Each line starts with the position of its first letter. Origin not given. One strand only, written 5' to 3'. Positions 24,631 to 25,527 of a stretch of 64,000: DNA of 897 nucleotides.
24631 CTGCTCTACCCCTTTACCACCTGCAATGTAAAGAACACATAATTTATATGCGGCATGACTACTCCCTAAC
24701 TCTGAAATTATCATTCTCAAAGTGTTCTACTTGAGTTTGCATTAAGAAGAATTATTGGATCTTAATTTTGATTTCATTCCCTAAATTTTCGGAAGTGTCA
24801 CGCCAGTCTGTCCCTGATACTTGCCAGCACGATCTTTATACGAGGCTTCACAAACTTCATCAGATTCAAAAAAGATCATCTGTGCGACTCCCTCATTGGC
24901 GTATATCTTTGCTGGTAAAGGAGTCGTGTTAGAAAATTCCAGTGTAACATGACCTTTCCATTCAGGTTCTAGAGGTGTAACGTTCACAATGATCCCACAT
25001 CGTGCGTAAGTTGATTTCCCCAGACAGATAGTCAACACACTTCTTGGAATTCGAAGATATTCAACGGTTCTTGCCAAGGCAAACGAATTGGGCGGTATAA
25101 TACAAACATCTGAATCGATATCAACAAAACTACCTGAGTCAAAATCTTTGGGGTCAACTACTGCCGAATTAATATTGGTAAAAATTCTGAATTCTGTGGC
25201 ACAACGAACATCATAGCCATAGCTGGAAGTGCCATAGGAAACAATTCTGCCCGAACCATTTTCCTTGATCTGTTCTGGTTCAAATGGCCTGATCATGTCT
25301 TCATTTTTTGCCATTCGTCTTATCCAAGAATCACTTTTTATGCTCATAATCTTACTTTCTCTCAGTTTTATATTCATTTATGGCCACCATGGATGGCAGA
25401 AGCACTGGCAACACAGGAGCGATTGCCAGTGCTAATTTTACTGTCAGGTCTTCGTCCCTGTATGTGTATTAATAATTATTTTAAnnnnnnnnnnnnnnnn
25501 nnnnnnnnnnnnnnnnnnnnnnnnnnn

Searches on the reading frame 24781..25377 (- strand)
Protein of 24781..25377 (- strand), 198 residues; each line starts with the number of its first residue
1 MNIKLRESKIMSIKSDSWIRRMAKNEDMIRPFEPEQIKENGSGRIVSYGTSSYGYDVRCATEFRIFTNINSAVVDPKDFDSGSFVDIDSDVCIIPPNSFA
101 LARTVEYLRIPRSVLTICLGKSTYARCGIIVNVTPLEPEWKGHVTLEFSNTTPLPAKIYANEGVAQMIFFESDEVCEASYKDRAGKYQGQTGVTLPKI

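Call 62: search_protein_families(library=pfam, proteins=[window:24781-25377:-], max_evalue=0.01)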
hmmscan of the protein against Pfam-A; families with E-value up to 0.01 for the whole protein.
window:24781-25377:- (198 aa): 3 families
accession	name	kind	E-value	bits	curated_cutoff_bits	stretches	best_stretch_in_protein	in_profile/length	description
PF22769.1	DCD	-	1.6e-36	126.1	27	1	13-171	1-152/153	dCTP deaminase-like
PF00692.24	dUTPase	-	0.00031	20.9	22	1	92-174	24-106/129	dUTPase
PF12611.13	Flagellar_put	-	0.0078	16.4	21.1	0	64-74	14-24/24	Putative flagellar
